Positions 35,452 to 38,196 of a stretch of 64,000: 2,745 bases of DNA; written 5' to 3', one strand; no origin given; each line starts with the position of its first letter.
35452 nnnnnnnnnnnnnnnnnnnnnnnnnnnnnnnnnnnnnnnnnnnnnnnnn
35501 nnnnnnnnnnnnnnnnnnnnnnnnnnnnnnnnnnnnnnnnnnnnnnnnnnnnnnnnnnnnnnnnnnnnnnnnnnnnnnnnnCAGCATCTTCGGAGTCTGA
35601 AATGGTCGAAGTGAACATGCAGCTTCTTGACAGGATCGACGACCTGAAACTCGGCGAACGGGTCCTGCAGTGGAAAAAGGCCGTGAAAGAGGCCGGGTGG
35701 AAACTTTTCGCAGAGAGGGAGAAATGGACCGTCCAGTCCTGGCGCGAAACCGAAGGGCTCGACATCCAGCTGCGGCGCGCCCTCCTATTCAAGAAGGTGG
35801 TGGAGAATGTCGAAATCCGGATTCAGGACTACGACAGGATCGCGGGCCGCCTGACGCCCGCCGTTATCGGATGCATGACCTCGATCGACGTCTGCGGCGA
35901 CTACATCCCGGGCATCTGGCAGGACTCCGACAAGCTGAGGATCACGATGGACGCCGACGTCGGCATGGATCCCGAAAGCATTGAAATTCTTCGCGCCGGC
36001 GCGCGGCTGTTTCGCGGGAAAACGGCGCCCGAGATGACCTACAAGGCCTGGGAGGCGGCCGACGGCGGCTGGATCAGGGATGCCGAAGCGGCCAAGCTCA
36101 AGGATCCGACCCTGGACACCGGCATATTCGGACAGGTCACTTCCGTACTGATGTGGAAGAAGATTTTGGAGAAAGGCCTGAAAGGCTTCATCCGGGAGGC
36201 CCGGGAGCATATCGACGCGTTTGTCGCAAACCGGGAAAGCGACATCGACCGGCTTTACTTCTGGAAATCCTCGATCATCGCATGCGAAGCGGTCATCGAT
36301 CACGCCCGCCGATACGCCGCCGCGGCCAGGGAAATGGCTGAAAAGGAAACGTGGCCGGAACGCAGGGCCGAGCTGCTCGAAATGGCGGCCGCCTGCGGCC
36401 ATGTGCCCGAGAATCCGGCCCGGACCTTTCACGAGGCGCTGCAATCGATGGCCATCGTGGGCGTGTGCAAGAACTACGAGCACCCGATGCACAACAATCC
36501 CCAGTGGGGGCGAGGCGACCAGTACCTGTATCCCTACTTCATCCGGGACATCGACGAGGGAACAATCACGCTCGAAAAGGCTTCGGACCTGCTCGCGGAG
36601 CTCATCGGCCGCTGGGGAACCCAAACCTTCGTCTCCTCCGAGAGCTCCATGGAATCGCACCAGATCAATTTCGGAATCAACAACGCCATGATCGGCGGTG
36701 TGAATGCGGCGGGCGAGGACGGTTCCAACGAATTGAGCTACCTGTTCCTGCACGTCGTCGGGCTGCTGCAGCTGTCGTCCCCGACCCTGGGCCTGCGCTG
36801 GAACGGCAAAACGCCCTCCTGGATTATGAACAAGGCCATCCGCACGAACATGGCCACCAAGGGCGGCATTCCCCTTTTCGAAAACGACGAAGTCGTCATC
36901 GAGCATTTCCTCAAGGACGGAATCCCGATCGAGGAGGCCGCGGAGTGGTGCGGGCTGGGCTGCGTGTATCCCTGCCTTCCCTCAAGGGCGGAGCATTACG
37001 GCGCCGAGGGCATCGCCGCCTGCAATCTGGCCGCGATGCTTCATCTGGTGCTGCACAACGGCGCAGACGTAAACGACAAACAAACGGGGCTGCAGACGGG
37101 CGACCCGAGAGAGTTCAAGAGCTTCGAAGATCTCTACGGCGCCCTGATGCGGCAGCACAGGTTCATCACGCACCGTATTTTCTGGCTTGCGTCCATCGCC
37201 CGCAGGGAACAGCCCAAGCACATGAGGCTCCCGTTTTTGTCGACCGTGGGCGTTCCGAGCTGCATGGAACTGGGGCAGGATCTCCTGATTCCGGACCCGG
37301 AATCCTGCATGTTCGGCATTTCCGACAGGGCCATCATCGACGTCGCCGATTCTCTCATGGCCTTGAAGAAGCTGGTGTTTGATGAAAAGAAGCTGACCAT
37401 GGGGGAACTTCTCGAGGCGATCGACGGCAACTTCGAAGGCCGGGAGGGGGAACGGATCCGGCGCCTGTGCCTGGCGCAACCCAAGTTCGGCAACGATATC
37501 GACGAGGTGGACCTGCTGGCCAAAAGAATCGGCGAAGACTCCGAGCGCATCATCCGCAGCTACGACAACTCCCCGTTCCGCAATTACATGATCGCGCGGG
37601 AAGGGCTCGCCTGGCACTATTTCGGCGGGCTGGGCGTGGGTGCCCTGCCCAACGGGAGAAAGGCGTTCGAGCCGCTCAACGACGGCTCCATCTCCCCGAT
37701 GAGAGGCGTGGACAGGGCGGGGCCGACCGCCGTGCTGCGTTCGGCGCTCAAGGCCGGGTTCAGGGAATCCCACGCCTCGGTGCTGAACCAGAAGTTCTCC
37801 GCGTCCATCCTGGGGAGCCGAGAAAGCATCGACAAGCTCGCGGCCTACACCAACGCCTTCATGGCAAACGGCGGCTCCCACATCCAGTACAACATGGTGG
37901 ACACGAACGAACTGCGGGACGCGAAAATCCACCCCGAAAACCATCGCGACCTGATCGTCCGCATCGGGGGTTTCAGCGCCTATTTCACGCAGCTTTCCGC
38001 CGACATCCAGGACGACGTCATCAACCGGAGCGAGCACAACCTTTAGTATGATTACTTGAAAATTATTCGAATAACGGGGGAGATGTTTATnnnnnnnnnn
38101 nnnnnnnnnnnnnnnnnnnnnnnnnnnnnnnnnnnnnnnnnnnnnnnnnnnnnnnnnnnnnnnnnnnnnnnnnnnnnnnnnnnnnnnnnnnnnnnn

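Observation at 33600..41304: Orphan glycyl-radical enzyme module with a non-eliminase Cys loop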

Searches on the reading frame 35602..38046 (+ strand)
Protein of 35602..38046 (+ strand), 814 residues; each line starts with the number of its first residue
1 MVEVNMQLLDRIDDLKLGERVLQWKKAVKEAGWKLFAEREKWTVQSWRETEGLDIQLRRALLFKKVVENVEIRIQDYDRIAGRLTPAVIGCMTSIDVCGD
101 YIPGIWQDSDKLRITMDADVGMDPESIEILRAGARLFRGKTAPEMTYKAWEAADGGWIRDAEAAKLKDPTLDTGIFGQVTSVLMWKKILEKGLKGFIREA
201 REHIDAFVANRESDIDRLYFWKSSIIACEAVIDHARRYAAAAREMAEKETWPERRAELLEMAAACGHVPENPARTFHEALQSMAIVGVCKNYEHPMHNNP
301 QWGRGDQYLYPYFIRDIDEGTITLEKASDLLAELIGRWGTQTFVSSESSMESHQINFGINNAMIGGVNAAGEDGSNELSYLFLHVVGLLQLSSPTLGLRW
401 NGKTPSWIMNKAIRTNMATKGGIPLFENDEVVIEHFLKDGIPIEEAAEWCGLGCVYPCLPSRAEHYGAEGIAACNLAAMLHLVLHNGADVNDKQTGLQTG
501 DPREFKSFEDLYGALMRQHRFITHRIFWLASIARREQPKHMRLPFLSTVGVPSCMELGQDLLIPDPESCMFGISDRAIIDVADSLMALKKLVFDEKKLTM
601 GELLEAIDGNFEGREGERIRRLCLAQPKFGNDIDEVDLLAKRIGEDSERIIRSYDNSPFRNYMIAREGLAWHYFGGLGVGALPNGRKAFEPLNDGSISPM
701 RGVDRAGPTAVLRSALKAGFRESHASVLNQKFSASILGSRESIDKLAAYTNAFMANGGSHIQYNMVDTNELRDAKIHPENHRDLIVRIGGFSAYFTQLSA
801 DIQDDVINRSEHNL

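Call 4: search_protein_families(library=pfam, proteins=[window:35602-38046:+])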
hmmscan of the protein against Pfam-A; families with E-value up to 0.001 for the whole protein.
window:35602-38046:+ (814 aa): 2 families
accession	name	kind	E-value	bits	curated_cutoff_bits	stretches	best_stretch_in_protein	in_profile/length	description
PF02901.20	PFL-like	-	1.6e-128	430.6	24.3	1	29-657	22-628/647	Pyruvate formate lyase-like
PF01228.26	Gly_radical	-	7.9e-24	84.7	22.2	1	696-796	4-106/106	Glycine radical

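Call 5: search_protein_families(library=ncbifam, proteins=[window:35602-38046:+])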
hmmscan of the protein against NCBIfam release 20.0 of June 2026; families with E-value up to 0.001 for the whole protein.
window:35602-38046:+ (814 aa): 12 families
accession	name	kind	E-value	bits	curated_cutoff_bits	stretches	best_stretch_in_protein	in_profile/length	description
TIGR01774.1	PFL2-3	subfamily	2.2e-135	452.8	678.2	1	18-814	3-786/786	formate C-acetyltransferase/glycerol dehydratase family glycyl radical enzyme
NF048011.1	SfplDhtHpsGDes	equivalog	2e-132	443.2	1000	1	18-813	23-820/821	(2S)-3-sulfopropanediol dehydratase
NF043068.1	glycl_HYPD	equivalog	6.9e-113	378.3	1100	1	19-813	2-783/784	trans-4-hydroxy-L-proline dehydratase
TIGR04394.1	choline_CutC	equivalog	7.1e-107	358.9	1050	1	37-810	21-784/789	choline trimethylamine-lyase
NF033718.1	indole_decarb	equivalog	3.2e-101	339.9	1100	1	186-813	222-867/868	indoleacetate decarboxylase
NF007437.0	PRK09983.1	equivalog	2.8e-100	336.6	1109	1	19-814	3-765/765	formate C-acetyltransferase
NF048009.1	SfplDhtHpfGKleb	equivalog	1.2e-94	318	1000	1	19-812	26-822/824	(2S)-3-sulfopropanediol dehydratase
NF033715.1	glycyl_HPDL_Lrg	equivalog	3.6e-71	240.2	1150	2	177-612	224-679/901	4-hydroxyphenylacetate decarboxylase large subunit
TIGR01255.1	pyr_form_ly_1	equivalog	1.9e-22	79.5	994.2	2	627-812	549-741/744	formate C-acetyltransferase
NF038360.1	rad_fix_GrcA3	exception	5.7e-14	52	158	1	740-813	3-76/78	autonomous glycyl radical cofactor GrcA3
NF008341.1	PRK11127.1-1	equivalog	3.5e-09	36.5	145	1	751-813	16-78/80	autonomous glycyl radical cofactor GrcA2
TIGR04365.1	spare_glycyl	equivalog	6.1e-08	33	170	1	733-810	44-121/126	autonomous glycyl radical cofactor GrcA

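Call 9: search_solved_structures(query=window:35602-38046:+, show_alignments=0, max_evalue=0.00001)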
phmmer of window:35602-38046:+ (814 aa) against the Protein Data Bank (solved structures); distinct sequences matched with E-value up to 0.00001: 36.
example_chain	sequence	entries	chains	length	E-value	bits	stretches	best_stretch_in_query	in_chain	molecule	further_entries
9f3w_A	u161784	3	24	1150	1.1e-112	380.8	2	188-810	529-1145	Choline trimethylamine-lyase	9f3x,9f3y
5ymr_B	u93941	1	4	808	6.3e-106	358.5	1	34-813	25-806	Formate acetyltransferase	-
1r8w_A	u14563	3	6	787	3e-103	349.6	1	35-812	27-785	glycerol dehydratase | B12-independent glycerol dehydratase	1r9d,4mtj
8iof_A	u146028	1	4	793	2.8e-99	336.5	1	42-811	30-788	Benzylsuccinate synthase alpha subunit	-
5i2a_A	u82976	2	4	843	1.9e-97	330.4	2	37-611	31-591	Diol-dehydratase | Diol dehydratase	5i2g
7kq3_A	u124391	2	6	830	3.7e-97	329.5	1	37-813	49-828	Isethionate sulfite-lyase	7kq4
6lon_B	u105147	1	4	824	1.6e-96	327.3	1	37-812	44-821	PFL2/glycerol dehydratase family glycyl radical enzyme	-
6vxc_A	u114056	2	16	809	8.8e-96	324.9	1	37-812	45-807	Trans-4-hydroxy-L-proline dehydratase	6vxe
8id1_A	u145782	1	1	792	9.9e-96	324.7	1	35-812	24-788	Formate C-acetyltransferase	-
5a0z_A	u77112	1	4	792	4.4e-95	322.6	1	188-810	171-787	CHOLINE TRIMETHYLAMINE LYASE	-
5a0u_A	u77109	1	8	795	4.4e-95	322.6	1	188-810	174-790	CHOLINE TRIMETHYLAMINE LYASE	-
9rco_A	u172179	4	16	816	4.4e-94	319.3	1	19-812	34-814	Glycyl radical protein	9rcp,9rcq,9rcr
5faw_A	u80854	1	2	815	2.8e-91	310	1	48-810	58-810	Choline trimethylamine-lyase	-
5fav_A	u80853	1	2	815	3.8e-91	309.6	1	48-810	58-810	Choline trimethylamine-lyase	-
5fay_A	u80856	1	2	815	4.4e-91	309.4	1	48-810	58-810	Choline trimethylamine-lyase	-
1h16_A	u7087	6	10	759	5.4e-18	67.6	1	255-810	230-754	FORMATE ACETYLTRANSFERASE 1 | Pyruvate formate-lyase | PROTEIN (PYRUVATE FORMATE-LYASE)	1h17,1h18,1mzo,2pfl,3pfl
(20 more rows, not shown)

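Call 10: find_homologous_proteins(query=window:35602-38046:+, max_evalue=1e-30)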
Query window:35602-38046:+ (814 aa): 1678 proteins with E <= 1e-30 among 8000 candidates; the best 120 are listed.
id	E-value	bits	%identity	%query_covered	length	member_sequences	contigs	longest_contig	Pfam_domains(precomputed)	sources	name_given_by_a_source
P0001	0.0e+0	1889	100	100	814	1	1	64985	PF02901.21,PF01228.27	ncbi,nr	ncbi:MAG: hypothetical protein JW793_03825 [Acidobacteria bacterium]|nr:hypothetical protein [Acidob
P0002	0.0e+0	1681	88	100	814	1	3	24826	PF02901.21,PF01228.27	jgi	jgi:pyruvate-formate lyase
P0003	0.0e+0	1679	88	100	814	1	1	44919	PF02901.21,PF01228.27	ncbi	-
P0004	0.0e+0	1660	86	100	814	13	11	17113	PF02901.21,PF01228.27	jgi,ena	jgi:pyruvate formate-lyase/glycerol dehydratase family glycyl radical enzyme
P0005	0.0e+0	1658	86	100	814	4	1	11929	PF02901.21,PF01228.27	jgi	jgi:pyruvate formate-lyase/glycerol dehydratase family glycyl radical enzyme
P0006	0.0e+0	1657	86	100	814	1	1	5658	PF02901.21,PF01228.27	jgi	-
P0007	0.0e+0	1655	86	100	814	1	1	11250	PF02901.21,PF01228.27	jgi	-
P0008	0.0e+0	1648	85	100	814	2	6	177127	PF02901.21,PF01228.27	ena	-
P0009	0.0e+0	1642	86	100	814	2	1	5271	PF02901.21,PF01228.27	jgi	jgi:pyruvate formate-lyase/glycerol dehydratase family glycyl radical enzyme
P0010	0.0e+0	1624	85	100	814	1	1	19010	PF02901.21,PF01228.27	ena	-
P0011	0.0e+0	1623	84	100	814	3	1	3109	PF02901.21,PF01228.27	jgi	-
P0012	0.0e+0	1620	85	100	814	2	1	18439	PF02901.21,PF01228.27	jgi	-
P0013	0.0e+0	1618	84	100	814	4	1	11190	PF02901.21,PF01228.27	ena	-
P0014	0.0e+0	1599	83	100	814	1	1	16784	PF02901.21,PF01228.27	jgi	jgi:pyruvate formate-lyase/glycerol dehydratase family glycyl radical enzyme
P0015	0.0e+0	1586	82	100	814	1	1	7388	PF02901.21,PF01228.27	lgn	-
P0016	0.0e+0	1576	81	100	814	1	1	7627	PF02901.21,PF01228.27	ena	-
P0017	0.0e+0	1574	81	100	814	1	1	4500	PF02901.21,PF01228.27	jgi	jgi:pyruvate formate-lyase/glycerol dehydratase family glycyl radical enzyme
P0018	0.0e+0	1568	81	100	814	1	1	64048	PF02901.21,PF01228.27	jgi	jgi:pyruvate formate-lyase/glycerol dehydratase family glycyl radical enzyme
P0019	0.0e+0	1567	81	100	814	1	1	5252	PF02901.21,PF01228.27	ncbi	-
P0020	0.0e+0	1565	81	100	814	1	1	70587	PF02901.21,PF01228.27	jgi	jgi:pyruvate formate-lyase/glycerol dehydratase family glycyl radical enzyme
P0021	0.0e+0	1563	80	100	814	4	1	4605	PF02901.21,PF01228.27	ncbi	-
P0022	0.0e+0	1562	80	100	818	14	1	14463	PF02901.21,PF01228.27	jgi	jgi:pyruvate formate-lyase/glycerol dehydratase family glycyl radical enzyme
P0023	0.0e+0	1561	81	100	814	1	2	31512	PF02901.21,PF01228.27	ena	-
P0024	0.0e+0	1561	81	100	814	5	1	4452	PF02901.21,PF01228.27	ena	-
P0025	0.0e+0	1560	80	100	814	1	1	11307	PF02901.21,PF01228.27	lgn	-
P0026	0.0e+0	1558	80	100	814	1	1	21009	PF02901.21,PF01228.27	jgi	jgi:formate C-acetyltransferase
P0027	0.0e+0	1553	80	100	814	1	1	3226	PF02901.21,PF01228.27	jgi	jgi:pyruvate formate-lyase/glycerol dehydratase family glycyl radical enzyme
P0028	0.0e+0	1552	80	100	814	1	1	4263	PF02901.21,PF01228.27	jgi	-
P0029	0.0e+0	1550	81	100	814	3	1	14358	PF02901.21,PF01228.27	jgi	jgi:pyruvate formate-lyase/glycerol dehydratase family glycyl radical enzyme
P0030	0.0e+0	1550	80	100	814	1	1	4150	PF02901.21,PF01228.27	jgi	jgi:pyruvate formate-lyase/glycerol dehydratase family glycyl radical enzyme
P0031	0.0e+0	1549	79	100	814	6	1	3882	PF02901.21,PF01228.27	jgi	jgi:pyruvate formate-lyase/glycerol dehydratase family glycyl radical enzyme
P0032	0.0e+0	1548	80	100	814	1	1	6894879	PF02901.21,PF01228.27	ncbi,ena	-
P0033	0.0e+0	1548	81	100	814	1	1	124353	PF02901.21,PF01228.27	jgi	jgi:pyruvate formate-lyase/glycerol dehydratase family glycyl radical enzyme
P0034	0.0e+0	1547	80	100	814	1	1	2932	PF02901.21,PF01228.27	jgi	jgi:pyruvate-formate lyase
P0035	0.0e+0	1546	80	100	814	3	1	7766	PF02901.21,PF01228.27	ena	-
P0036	0.0e+0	1546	80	100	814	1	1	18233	PF02901.21,PF01228.27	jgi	jgi:pyruvate formate-lyase/glycerol dehydratase family glycyl radical enzyme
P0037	0.0e+0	1546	79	100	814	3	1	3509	PF02901.21,PF01228.27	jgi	jgi:pyruvate-formate lyase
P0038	0.0e+0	1546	80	100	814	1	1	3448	PF02901.21,PF01228.27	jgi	jgi:pyruvate-formate lyase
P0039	0.0e+0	1545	80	100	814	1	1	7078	PF02901.21,PF01228.27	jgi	jgi:pyruvate formate-lyase/glycerol dehydratase family glycyl radical enzyme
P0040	0.0e+0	1545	80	100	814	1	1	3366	PF02901.21,PF01228.27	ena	-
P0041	0.0e+0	1544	80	100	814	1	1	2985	PF02901.21,PF01228.27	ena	-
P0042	0.0e+0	1544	81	100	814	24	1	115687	PF02901.21,PF01228.27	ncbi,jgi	jgi:formate C-acetyltransferase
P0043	0.0e+0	1544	79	100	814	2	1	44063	PF02901.21,PF01228.27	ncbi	-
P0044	0.0e+0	1544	80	100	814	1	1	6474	PF02901.21,PF01228.27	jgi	jgi:pyruvate formate-lyase/glycerol dehydratase family glycyl radical enzyme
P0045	0.0e+0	1544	79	100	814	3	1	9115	PF02901.21,PF01228.27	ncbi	-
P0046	0.0e+0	1544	79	100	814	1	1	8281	PF02901.21,PF01228.27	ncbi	-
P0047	0.0e+0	1542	80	99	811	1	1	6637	PF02901.21,PF01228.27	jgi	jgi:pyruvate formate-lyase/glycerol dehydratase family glycyl radical enzyme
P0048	0.0e+0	1541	80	100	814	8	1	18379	PF02901.21,PF01228.27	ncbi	-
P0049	0.0e+0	1541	79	100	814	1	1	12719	PF02901.21,PF01228.27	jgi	jgi:pyruvate formate-lyase/glycerol dehydratase family glycyl radical enzyme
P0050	0.0e+0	1540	80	100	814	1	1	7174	PF02901.21,PF01228.27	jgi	jgi:pyruvate formate-lyase/glycerol dehydratase family glycyl radical enzyme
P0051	0.0e+0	1540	80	100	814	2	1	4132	PF02901.21,PF01228.27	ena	-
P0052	0.0e+0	1539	79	100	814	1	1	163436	PF02901.21,PF01228.27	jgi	jgi:pyruvate formate-lyase/glycerol dehydratase family glycyl radical enzyme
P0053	0.0e+0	1539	80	100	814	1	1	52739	PF02901.21,PF01228.27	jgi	jgi:formate C-acetyltransferase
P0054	0.0e+0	1538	80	100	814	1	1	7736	PF02901.21,PF01228.27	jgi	jgi:pyruvate formate-lyase/glycerol dehydratase family glycyl radical enzyme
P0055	0.0e+0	1538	79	100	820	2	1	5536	PF02901.21,PF01228.27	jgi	jgi:formate C-acetyltransferase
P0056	0.0e+0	1538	80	100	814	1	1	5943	PF02901.21,PF01228.27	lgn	-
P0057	0.0e+0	1538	80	100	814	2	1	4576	PF02901.21,PF01228.27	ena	-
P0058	0.0e+0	1537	80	100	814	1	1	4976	PF02901.21,PF01228.27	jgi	jgi:pyruvate-formate lyase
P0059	0.0e+0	1536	79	100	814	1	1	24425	PF02901.21,PF01228.27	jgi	jgi:pyruvate formate-lyase/glycerol dehydratase family glycyl radical enzyme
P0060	0.0e+0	1536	80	100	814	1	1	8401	PF02901.21,PF01228.27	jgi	jgi:pyruvate-formate lyase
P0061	0.0e+0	1534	79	100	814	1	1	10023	PF02901.21,PF01228.27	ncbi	-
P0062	0.0e+0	1534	79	100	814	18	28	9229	PF02901.21,PF01228.27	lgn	-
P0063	0.0e+0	1534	79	100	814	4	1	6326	PF02901.21,PF01228.27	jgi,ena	-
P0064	0.0e+0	1534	78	100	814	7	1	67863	PF02901.21,PF01228.27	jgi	jgi:pyruvate-formate lyase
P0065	0.0e+0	1534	79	100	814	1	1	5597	PF02901.21,PF01228.27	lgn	-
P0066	0.0e+0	1532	80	100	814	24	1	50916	PF02901.21,PF01228.27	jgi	jgi:formate C-acetyltransferase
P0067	0.0e+0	1532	79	100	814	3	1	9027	PF02901.21,PF01228.27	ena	-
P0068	0.0e+0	1532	79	100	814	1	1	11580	PF02901.21,PF01228.27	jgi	jgi:pyruvate-formate lyase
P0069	0.0e+0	1532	79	100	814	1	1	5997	PF02901.21,PF01228.27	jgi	jgi:pyruvate formate-lyase/glycerol dehydratase family glycyl radical enzyme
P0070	0.0e+0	1530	80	100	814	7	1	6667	PF02901.21,PF01228.27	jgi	-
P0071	0.0e+0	1530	79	100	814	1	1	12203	PF02901.21,PF01228.27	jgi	jgi:pyruvate formate-lyase/glycerol dehydratase family glycyl radical enzyme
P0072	0.0e+0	1529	79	100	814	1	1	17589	PF02901.21,PF01228.27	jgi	jgi:pyruvate-formate lyase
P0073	0.0e+0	1529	80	100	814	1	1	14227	PF02901.21,PF01228.27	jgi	jgi:pyruvate formate-lyase/glycerol dehydratase family glycyl radical enzyme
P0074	0.0e+0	1529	79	100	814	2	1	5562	PF02901.21,PF01228.27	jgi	jgi:pyruvate formate-lyase/glycerol dehydratase family glycyl radical enzyme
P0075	0.0e+0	1529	78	100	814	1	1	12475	PF02901.21,PF01228.27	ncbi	-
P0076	0.0e+0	1529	79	100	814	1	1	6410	PF02901.21,PF01228.27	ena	-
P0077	0.0e+0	1528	79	100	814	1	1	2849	PF02901.21,PF01228.27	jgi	jgi:formate C-acetyltransferase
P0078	0.0e+0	1527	79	100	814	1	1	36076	PF02901.21,PF01228.27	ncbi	-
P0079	0.0e+0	1526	79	100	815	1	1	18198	PF02901.21,PF01228.27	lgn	-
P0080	0.0e+0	1524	79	100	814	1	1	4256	PF02901.21,PF01228.27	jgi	-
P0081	0.0e+0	1522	78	100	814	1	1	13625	PF02901.21,PF01228.27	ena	-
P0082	0.0e+0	1522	79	100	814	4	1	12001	PF02901.21,PF01228.27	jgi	jgi:pyruvate formate-lyase/glycerol dehydratase family glycyl radical enzyme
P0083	0.0e+0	1521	79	100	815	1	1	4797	PF02901.21,PF01228.27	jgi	jgi:pyruvate-formate lyase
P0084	0.0e+0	1521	79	100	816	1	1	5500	PF02901.21,PF01228.27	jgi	jgi:pyruvate formate-lyase/glycerol dehydratase family glycyl radical enzyme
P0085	0.0e+0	1521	79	100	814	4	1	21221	PF02901.21,PF01228.27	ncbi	-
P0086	0.0e+0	1521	79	100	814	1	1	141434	PF02901.21,PF01228.27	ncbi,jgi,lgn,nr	ncbi:MAG: hypothetical protein LBT74_09630 [Acidobacteriota bacterium]|jgi:formate C-acetyltransfera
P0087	0.0e+0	1520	79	100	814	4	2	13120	PF02901.21,PF01228.27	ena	-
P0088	0.0e+0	1520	79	100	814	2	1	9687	PF02901.21,PF01228.27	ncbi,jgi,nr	ncbi:MAG: hypothetical protein LBJ21_00780 [Acidobacteriota bacterium]|jgi:formate C-acetyltransfera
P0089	0.0e+0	1520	79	100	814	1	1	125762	PF02901.21,PF01228.27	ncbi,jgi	-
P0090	0.0e+0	1518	78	100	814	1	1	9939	PF02901.21,PF01228.27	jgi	jgi:pyruvate formate-lyase/glycerol dehydratase family glycyl radical enzyme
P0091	0.0e+0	1518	79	100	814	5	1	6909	PF02901.21,PF01228.27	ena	-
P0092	0.0e+0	1517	78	100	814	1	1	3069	PF02901.21,PF01228.27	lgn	-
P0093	0.0e+0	1513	79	99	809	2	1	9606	PF02901.21,PF01228.27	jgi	jgi:formate C-acetyltransferase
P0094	0.0e+0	1512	78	100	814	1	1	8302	PF02901.21,PF01228.27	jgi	jgi:formate C-acetyltransferase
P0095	0.0e+0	1511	78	100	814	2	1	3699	PF02901.21,PF01228.27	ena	-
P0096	0.0e+0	1508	78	100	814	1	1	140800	PF02901.21,PF01228.27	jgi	jgi:pyruvate formate-lyase/glycerol dehydratase family glycyl radical enzyme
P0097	0.0e+0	1508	78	100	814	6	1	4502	PF02901.21,PF01228.27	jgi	jgi:pyruvate formate-lyase/glycerol dehydratase family glycyl radical enzyme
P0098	0.0e+0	1508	78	100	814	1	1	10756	PF02901.21,PF01228.27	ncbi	-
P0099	0.0e+0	1506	78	100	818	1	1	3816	PF02901.21,PF01228.27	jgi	jgi:formate C-acetyltransferase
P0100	0.0e+0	1504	77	100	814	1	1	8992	PF02901.21,PF01228.27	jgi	jgi:pyruvate formate-lyase/glycerol dehydratase family glycyl radical enzyme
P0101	0.0e+0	1504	77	100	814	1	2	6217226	PF02901.21,PF01228.27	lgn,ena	-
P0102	0.0e+0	1500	78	100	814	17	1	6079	PF02901.21,PF01228.27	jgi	jgi:pyruvate formate-lyase/glycerol dehydratase family glycyl radical enzyme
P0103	0.0e+0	1500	78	100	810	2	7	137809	PF02901.21,PF01228.27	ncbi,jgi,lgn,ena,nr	ncbi:MAG: hypothetical protein GXX84_02855 [Acidobacteria bacterium]|nr:hypothetical protein [Acidob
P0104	0.0e+0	1499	78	100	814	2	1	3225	PF02901.21,PF01228.27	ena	-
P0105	0.0e+0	1496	78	100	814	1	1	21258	PF02901.21,PF01228.27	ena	-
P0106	0.0e+0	1495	77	100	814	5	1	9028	PF02901.21,PF01228.27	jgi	jgi:formate C-acetyltransferase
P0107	0.0e+0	1489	76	100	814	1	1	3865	PF02901.21,PF01228.27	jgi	-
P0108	0.0e+0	1488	77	100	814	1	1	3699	PF02901.21,PF01228.27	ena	-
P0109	0.0e+0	1485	76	100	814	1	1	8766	PF02901.21,PF01228.27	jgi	jgi:formate C-acetyltransferase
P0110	0.0e+0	1481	77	100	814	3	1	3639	PF02901.21,PF01228.27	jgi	jgi:pyruvate formate-lyase/glycerol dehydratase family glycyl radical enzyme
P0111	0.0e+0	1475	75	100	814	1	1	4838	PF02901.21,PF01228.27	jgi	jgi:pyruvate formate-lyase/glycerol dehydratase family glycyl radical enzyme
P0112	0.0e+0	1475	76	100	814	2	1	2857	PF02901.21,PF01228.27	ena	-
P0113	0.0e+0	1473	79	97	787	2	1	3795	PF02901.21,PF01228.27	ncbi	-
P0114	0.0e+0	1471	76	100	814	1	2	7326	PF02901.21,PF01228.27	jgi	jgi:pyruvate formate-lyase/glycerol dehydratase family glycyl radical enzyme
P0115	0.0e+0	1468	76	100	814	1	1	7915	PF02901.21,PF01228.27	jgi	jgi:pyruvate formate-lyase/glycerol dehydratase family glycyl radical enzyme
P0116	0.0e+0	1466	76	100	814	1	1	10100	PF02901.21,PF01228.27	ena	-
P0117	0.0e+0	1463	75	100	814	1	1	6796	PF02901.21,PF01228.27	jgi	jgi:pyruvate formate-lyase/glycerol dehydratase family glycyl radical enzyme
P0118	0.0e+0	1461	76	100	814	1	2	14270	PF02901.21,PF01228.27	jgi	jgi:pyruvate formate-lyase/glycerol dehydratase family glycyl radical enzyme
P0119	0.0e+0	1461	75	100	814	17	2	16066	PF02901.21,PF01228.27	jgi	jgi:pyruvate formate-lyase/glycerol dehydratase family glycyl radical enzyme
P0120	0.0e+0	1460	75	100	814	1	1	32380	PF02901.21,PF01228.27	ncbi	-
